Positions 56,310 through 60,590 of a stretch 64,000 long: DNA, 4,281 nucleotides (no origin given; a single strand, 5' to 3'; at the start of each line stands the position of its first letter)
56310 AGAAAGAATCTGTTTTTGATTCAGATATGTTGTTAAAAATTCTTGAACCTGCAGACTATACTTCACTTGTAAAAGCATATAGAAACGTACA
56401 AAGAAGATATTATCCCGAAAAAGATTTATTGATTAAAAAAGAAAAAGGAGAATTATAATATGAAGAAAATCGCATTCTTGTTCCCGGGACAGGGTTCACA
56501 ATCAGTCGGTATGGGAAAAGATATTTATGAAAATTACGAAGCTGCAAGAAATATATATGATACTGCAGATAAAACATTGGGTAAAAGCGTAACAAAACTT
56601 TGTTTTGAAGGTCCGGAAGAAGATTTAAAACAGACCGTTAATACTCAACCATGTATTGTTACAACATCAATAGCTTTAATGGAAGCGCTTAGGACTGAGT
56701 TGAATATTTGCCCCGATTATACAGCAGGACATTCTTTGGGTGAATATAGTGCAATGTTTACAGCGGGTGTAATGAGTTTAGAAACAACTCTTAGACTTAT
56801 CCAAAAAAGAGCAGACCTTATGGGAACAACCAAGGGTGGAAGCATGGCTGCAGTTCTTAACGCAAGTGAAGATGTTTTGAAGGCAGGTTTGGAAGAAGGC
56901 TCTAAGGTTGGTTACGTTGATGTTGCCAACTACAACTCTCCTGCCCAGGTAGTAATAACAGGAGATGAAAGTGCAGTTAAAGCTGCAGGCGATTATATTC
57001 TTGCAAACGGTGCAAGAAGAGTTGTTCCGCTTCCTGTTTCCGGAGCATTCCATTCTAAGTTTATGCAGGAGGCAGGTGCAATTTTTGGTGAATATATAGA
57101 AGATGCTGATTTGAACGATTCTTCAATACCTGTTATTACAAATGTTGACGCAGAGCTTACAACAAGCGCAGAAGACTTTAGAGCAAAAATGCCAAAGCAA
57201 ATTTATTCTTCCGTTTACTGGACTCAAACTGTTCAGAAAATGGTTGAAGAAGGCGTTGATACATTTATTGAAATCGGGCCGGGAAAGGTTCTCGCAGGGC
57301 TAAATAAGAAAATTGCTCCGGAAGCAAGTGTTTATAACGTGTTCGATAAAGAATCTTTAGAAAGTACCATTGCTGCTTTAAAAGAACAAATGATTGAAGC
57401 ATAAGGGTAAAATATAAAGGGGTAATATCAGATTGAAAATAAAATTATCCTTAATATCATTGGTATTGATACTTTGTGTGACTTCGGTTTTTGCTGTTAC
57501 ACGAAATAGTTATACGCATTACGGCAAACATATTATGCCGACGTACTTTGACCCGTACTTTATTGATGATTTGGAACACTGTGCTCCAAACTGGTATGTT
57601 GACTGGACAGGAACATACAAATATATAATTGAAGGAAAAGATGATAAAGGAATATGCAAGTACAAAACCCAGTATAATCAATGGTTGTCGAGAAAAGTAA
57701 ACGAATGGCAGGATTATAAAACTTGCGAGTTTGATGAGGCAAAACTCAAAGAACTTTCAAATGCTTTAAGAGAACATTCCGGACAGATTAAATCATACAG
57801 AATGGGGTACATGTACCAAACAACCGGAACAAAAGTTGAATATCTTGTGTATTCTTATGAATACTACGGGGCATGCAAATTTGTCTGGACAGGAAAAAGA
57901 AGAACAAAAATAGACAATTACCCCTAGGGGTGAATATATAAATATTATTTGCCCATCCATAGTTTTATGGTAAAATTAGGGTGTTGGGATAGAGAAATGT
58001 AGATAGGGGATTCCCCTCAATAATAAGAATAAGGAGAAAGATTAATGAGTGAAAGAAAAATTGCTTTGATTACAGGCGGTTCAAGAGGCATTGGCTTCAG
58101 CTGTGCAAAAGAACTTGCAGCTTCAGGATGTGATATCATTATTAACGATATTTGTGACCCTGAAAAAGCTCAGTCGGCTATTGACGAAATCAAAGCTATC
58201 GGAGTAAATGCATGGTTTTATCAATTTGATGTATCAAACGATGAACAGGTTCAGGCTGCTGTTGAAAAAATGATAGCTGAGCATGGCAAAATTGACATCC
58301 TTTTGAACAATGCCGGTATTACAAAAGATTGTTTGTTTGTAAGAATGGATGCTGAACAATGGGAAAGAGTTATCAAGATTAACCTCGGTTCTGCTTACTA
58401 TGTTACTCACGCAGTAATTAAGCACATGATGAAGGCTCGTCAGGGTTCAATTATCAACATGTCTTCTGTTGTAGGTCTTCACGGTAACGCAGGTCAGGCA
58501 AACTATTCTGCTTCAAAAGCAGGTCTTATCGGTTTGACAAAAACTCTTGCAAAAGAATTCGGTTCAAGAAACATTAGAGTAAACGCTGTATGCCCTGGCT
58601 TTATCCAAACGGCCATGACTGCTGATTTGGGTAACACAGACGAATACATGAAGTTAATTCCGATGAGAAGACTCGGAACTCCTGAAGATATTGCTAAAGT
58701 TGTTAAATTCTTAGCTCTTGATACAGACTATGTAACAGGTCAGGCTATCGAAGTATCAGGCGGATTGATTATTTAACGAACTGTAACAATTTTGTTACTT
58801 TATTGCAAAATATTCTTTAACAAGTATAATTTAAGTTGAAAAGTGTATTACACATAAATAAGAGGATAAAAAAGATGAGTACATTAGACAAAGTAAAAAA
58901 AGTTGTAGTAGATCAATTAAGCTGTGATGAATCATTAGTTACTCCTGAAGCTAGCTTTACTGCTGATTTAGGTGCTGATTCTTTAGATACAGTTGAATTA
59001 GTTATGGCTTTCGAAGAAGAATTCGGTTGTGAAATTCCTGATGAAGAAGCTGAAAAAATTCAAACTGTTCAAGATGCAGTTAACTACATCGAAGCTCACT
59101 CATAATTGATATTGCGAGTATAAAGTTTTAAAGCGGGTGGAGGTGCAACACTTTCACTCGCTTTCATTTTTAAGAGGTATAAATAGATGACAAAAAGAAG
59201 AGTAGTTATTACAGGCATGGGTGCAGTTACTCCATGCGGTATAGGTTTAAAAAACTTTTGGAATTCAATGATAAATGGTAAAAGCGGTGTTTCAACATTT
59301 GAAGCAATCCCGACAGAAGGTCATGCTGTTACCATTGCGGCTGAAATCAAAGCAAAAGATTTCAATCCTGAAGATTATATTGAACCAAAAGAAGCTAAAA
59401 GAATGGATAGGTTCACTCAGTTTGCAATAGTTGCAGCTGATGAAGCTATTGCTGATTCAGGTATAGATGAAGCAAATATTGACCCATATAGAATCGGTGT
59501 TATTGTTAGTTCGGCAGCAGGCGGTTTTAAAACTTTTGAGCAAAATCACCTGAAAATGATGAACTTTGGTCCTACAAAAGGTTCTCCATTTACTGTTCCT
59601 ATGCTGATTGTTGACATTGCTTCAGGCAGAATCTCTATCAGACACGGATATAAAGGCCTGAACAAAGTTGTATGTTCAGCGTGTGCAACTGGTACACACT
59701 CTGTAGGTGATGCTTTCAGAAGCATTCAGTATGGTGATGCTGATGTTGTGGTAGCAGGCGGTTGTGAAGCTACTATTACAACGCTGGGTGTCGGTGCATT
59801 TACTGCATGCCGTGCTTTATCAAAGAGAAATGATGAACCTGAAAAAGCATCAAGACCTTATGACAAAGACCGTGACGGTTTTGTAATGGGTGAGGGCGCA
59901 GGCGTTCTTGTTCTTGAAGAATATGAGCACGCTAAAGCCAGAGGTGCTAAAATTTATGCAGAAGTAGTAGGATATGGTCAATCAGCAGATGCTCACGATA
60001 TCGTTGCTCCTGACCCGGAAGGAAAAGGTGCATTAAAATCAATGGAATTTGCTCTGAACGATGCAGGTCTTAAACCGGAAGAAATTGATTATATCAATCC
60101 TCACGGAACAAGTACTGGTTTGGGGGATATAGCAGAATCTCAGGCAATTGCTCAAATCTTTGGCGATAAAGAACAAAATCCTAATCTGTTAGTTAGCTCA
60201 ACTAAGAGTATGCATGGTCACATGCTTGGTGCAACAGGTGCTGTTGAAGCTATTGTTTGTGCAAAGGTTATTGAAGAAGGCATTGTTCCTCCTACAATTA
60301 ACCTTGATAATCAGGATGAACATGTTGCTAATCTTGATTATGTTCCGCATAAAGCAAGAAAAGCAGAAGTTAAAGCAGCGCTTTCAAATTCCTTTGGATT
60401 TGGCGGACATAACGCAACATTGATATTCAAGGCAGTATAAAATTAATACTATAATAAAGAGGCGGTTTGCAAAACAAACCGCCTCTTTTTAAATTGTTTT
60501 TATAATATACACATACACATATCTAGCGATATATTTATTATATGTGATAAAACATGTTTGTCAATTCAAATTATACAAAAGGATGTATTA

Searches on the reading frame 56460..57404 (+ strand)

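Call 21: search_protein_families(library=pfam, proteins=[window:56460-57404:+], max_evalue=0.0001)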
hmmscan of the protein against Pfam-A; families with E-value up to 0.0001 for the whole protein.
window:56460-57404:+ (314 aa): 1 family
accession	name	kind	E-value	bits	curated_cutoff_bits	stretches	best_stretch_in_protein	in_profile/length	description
PF00698.26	Acyl_transf_1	-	2.7e-34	119.5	32.7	1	6-279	2-272/319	Acyl transferase domain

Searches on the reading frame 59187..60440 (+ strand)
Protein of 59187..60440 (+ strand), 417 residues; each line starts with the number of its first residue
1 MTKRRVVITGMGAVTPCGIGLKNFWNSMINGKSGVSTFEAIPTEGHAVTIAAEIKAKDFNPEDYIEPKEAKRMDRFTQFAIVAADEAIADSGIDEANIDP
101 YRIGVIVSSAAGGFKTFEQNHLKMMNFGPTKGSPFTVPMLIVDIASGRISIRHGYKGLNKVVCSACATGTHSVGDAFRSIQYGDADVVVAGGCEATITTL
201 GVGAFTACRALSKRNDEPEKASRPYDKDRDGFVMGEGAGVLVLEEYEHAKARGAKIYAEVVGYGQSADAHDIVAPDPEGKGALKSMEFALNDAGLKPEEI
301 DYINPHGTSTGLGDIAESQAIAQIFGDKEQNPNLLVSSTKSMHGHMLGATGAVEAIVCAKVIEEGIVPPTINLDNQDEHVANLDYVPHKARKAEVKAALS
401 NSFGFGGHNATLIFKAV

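Call 21: search_protein_families(library=pfam, proteins=[window:59187-60440:+], max_evalue=0.0001)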
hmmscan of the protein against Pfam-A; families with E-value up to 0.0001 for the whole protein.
window:59187-60440:+ (417 aa): 3 families
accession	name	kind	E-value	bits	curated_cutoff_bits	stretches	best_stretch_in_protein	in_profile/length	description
PF00109.32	ketoacyl-synt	-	1.5e-60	205.3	20.8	1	4-249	2-252/252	Beta-ketoacyl synthase, N-terminal domain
PF02801.28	Ketoacyl-synt_C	-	1.7e-36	125.3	20.8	1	257-373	1-118/119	Beta-ketoacyl synthase, C-terminal domain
PF00108.29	Thiolase_N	-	3.1e-05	23.9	26.4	0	162-195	81-114/260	Thiolase, N-terminal domain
